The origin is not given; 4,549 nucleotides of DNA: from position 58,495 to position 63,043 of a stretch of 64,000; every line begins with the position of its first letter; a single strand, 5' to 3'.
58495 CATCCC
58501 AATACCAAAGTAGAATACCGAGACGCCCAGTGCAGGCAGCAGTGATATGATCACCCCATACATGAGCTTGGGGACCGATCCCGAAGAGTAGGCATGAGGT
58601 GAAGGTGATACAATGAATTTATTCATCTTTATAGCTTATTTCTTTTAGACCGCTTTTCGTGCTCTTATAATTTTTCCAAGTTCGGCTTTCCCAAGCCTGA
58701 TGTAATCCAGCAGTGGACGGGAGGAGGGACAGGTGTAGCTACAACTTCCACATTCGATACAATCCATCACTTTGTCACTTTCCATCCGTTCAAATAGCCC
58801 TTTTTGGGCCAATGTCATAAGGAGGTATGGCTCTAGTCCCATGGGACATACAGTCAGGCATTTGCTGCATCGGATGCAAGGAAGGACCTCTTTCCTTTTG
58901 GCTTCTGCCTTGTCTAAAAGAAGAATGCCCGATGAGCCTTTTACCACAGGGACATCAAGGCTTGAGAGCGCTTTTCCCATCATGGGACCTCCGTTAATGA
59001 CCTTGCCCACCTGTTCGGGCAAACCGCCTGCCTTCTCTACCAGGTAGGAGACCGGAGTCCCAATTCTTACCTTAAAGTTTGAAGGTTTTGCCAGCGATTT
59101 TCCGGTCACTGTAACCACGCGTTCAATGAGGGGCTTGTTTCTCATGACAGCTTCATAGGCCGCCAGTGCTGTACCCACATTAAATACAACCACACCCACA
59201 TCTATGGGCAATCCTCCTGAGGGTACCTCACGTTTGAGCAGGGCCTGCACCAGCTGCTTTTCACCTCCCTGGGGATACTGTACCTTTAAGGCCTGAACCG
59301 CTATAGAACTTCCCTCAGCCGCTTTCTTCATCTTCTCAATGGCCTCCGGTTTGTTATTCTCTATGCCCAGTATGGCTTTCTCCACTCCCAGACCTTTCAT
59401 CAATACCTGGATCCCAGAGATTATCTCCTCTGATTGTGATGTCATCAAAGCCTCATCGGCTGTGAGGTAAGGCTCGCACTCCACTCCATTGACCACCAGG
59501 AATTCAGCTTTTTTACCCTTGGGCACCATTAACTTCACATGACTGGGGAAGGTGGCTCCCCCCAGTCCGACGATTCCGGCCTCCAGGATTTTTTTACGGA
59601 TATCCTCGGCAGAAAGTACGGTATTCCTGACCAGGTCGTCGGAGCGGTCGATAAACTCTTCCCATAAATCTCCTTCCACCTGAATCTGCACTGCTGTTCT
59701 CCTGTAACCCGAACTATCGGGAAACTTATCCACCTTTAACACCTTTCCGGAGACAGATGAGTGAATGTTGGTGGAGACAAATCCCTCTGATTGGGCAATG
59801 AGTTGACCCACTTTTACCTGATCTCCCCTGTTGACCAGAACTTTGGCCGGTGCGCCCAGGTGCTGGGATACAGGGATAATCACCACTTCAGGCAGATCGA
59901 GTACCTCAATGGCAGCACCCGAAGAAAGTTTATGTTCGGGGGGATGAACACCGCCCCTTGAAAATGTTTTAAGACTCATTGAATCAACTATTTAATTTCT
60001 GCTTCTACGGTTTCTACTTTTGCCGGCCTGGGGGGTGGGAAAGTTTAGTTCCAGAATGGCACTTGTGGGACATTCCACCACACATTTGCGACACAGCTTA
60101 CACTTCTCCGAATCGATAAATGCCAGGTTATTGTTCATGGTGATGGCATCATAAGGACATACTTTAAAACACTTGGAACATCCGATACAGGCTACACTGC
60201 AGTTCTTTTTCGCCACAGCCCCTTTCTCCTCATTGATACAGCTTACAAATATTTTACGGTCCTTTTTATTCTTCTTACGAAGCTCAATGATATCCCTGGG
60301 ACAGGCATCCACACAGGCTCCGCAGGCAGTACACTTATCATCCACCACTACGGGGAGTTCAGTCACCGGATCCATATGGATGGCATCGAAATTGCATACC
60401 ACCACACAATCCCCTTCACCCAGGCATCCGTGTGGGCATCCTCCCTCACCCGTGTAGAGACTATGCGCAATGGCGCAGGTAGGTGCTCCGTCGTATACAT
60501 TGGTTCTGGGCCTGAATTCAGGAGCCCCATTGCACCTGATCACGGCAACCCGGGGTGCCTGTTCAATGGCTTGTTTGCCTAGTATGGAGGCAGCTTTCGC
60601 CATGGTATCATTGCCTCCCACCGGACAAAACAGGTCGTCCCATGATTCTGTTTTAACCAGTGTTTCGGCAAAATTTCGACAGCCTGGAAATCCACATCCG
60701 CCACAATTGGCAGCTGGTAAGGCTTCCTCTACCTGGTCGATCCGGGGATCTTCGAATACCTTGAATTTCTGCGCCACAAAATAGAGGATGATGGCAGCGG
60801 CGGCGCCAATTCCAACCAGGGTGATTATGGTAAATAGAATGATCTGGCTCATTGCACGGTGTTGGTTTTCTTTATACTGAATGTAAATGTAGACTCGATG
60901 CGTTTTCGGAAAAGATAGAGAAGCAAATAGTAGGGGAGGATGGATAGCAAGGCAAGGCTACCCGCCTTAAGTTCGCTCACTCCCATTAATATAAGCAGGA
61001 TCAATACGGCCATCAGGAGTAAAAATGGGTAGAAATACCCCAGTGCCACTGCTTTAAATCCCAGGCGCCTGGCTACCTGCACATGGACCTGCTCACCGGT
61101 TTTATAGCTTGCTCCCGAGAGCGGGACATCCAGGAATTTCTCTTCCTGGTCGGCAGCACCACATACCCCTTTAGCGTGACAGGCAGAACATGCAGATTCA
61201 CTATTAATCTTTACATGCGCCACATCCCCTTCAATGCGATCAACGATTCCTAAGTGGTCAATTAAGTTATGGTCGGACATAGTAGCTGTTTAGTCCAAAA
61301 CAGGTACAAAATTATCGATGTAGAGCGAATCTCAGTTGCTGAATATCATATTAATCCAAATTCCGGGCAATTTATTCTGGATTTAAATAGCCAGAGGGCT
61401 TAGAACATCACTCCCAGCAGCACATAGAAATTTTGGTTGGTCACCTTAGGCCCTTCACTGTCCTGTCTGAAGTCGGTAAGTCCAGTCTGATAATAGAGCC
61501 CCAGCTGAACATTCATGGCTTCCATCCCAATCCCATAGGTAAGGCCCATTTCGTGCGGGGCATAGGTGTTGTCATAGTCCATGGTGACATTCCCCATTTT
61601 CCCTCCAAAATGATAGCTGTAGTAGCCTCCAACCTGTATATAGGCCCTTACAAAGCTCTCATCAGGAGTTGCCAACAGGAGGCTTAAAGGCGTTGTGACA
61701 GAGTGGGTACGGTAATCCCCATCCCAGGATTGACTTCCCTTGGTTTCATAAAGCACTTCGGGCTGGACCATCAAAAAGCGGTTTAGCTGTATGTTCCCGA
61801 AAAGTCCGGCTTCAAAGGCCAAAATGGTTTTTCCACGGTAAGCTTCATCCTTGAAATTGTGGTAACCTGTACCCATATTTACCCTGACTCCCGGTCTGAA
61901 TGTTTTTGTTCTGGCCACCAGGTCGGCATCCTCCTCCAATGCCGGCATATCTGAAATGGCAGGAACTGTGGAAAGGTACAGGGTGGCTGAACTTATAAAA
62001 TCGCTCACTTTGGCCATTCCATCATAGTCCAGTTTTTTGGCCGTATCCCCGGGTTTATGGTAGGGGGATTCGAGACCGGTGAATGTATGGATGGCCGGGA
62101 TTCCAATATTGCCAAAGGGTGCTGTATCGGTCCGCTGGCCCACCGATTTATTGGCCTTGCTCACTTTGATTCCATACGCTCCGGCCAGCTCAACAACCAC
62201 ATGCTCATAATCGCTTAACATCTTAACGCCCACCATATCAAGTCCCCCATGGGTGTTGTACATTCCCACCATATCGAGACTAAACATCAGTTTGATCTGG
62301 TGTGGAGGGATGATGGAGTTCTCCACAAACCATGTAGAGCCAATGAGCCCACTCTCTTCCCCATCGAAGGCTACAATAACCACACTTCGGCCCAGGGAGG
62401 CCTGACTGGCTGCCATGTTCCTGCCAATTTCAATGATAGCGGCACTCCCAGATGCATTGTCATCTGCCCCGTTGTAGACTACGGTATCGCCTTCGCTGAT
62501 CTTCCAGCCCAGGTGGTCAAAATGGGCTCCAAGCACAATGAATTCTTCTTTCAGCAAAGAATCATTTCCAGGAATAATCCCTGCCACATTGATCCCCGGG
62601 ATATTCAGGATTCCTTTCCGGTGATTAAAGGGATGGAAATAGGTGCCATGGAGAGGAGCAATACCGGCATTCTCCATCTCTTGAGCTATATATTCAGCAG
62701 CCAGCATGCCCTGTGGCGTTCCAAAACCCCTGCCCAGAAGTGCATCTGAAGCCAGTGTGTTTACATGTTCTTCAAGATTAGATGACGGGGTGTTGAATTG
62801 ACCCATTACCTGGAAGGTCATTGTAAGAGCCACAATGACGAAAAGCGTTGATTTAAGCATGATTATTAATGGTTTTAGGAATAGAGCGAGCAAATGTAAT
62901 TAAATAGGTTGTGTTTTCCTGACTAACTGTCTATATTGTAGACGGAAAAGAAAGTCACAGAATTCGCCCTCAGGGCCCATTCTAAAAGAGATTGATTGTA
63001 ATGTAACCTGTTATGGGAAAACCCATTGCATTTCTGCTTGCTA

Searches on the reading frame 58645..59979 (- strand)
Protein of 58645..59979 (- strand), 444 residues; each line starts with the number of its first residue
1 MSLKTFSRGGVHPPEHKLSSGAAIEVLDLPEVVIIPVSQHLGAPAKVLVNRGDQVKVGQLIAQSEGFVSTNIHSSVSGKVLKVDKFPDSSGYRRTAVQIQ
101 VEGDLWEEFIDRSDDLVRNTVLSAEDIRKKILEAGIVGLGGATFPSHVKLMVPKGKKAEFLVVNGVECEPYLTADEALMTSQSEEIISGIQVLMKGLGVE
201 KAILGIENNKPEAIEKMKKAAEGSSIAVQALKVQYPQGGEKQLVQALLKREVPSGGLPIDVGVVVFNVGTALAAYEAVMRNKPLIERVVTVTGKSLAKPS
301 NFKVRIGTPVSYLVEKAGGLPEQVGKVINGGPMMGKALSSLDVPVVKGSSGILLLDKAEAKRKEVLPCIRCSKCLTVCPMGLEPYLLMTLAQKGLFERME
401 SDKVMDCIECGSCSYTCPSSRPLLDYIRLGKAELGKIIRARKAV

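Call 8: search_protein_families(library=ncbifam, proteins=[window:58645-59979:-])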
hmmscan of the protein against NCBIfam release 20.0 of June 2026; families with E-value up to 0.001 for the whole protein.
window:58645-59979:- (444 aa): 23 families
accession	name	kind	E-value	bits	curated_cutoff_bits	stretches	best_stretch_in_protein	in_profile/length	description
TIGR01945.1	rnfC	subfamily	1.5e-173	577.3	245.95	1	7-435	4-432/435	RnfABCDGE type electron transport complex subunit C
NF003454.1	PRK05035.1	equivalog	4.5e-145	484.3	345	1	8-439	7-440/556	electron transport complex subunit RsxC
NF041837.1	rnfC_Methano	equivalog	2e-71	241.1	650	2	226-436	219-428/438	Rnf electron transport complex subunit RnfC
TIGR04481.1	PR_assoc_PrdC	equivalog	4.3e-60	203.7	490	1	35-363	3-313/425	proline reductase-associated electron transfer protein PrdC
NF003761.0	PRK05352.1-4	equivalog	4.1e-21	75.2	450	1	35-339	34-313/449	Na(+)-translocating NADH-quinone reductase subunit A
TIGR01936.1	nqrA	equivalog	2.7e-13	49.6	321.05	1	31-339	27-309/446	NADH:ubiquinone reductase (Na(+)-transporting) subunit A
TIGR01959.1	nuoF_fam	equivalog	4.3e-12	45.2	558.65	1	122-222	33-135/410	NADH-quinone oxidoreductase subunit NuoF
NF003759.0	PRK05352.1-2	equivalog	1.2e-08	34.1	505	1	38-338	34-310/447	Na(+)-translocating NADH-quinone reductase subunit A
NF010120.0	PRK13596.1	equivalog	6.7e-07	28.2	389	1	124-221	40-140/433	NADH-quinone oxidoreductase subunit NuoF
TIGR00314.1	cdhA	equivalog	3.8e-06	25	781.3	1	361-428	394-460/784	CO dehydrogenase/acetyl-CoA synthase complex subunit alpha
NF040864.1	HgcB_ferredoxin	equivalog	1.1e-05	25.1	99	1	367-419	15-58/93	mercury methylation ferredoxin HgcB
NF045670.1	quin_L_LdhH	equivalog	2.3e-05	22.9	800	0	359-380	297-318/706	L-lactate dehydrogenase (quinone) large subunit LdhH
NF041890.1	hdrC_Methbact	equivalog_domain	5.4e-05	22.8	270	0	400-421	24-45/192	ferredoxin:CoB-CoM heterodisulfide reductase subunit HdrC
TIGR00384.1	dhsB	subfamily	8.5e-05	22.1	88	0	397-427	132-162/222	succinate dehydrogenase and fumarate reductase iron-sulfur protein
TIGR00273.1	TIGR00273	equivalog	0.00013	21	444.8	0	362-380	289-307/432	LutB/LldF family L-lactate oxidation iron-sulfur protein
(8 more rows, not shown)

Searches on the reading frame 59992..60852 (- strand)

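Call 8: search_protein_families(library=ncbifam, proteins=[window:59992-60852:-])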
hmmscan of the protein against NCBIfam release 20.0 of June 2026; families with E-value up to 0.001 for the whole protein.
window:59992-60852:- (286 aa): 73 families (the best 25 are shown)
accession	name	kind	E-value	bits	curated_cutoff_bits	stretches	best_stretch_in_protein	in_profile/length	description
NF005504.0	PRK07118.1-3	equivalog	1.2e-134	448.3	437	1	3-279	2-277/293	Fe-S cluster domain-containing protein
NF005503.0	PRK07118.1-2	equivalog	1.9e-69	234.1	252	2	5-251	2-243/292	RnfABCDGE type electron transport complex subunit B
NF005506.0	PRK07118.1-5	equivalog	7.5e-64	215.8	388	1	2-264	3-260/279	Fe-S cluster domain-containing protein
NF041836.1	rnfB_Methano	equivalog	1.4e-63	214.8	445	1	3-266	5-262/265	Rnf electron transport complex subunit RnfB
NF005505.0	PRK07118.1-4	equivalog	2e-63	214.3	378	1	1-266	3-262/265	Fe-S cluster domain-containing protein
TIGR01944.1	rnfB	subfamily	2.1e-35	122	68.7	3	6-95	5-92/190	RnfABCDGE type electron transport complex subunit B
NF003475.0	PRK05113.1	equivalog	1.2e-32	113.3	203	3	4-95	3-92/190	electron transport complex subunit RsxB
NF005415.0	PRK06991.1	equivalog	2.4e-19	70.1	281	2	38-98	8-67/284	electron transport complex subunit RsxB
NF006446.0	PRK08764.1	equivalog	1.7e-17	63.6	220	3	38-95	9-65/139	Rnf electron transport complex subunit RnfB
NF038196.1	ferrodoxin_EFR1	subfamily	1.8e-16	61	75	2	214-266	178-229/242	EFR1 family ferrodoxin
TIGR04105.1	FeFe_hydrog_B1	subfamily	8.4e-15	54.4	450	1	213-276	104-169/462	monomeric [FeFe] hydrogenase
NF040770.1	hetero_SS_HdrA2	exception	3e-14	52.1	1100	2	221-272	578-629/777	CoB-CoM heterodisulfide reductase HdrA2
NF045874.1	Vhu_polyferre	exception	6.9e-13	48.1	600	1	140-267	58-175/381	F420-non-reducing hydrogenase associated-polyferredoxin VhuB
NF007382.0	PRK09898.1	equivalog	2.2e-11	43.7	213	2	208-266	144-198/208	ferredoxin-like protein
NF043069.1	T4HPD_activ_SAM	equivalog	2.6e-11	43.5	425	2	221-265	52-96/299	trans-4-hydroxy-L-proline dehydratase activase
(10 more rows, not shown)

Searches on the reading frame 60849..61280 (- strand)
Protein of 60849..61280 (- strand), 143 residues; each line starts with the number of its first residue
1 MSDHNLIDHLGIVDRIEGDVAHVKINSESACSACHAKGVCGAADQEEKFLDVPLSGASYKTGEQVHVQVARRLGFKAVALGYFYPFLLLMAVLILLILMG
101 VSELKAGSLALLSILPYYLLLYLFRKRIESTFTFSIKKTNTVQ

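Call 8: search_protein_families(library=ncbifam, proteins=[window:60849-61280:-])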
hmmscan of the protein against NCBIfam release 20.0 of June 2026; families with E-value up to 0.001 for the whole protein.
window:60849-61280:- (143 aa): 1 family
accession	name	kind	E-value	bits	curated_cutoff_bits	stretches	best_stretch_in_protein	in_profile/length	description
NF008115.0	PRK10862.1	equivalog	3.4e-05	23.9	184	1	20-123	15-123/156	SoxR-reducing system protein RseC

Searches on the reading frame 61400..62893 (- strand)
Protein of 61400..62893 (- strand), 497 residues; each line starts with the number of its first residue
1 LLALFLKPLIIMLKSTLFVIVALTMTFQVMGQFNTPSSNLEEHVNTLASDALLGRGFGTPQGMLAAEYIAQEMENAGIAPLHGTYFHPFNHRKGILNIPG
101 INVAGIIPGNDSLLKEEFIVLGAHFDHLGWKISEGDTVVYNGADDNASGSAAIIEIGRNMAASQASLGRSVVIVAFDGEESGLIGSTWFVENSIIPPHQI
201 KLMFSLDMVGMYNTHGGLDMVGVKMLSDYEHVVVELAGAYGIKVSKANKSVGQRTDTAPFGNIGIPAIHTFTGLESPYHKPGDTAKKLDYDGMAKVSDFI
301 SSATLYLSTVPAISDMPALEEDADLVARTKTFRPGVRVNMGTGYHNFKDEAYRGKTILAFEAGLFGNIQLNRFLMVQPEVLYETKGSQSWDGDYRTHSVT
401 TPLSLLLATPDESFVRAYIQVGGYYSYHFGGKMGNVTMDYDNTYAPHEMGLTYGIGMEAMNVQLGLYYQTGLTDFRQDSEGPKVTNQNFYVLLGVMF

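Call 8: search_protein_families(library=ncbifam, proteins=[window:61400-62893:-])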
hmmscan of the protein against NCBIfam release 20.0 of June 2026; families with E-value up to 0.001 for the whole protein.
window:61400-62893:- (497 aa): 2 families
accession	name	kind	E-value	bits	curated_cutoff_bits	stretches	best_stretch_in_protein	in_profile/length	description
NF045908.1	AminopepLapALeg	equivalog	2.7e-13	49.5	600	1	114-294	202-380/396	aminopeptidase LapA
NF007568.0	PRK10199.1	equivalog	4.8e-07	29.4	298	1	13-190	6-186/346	aminopeptidase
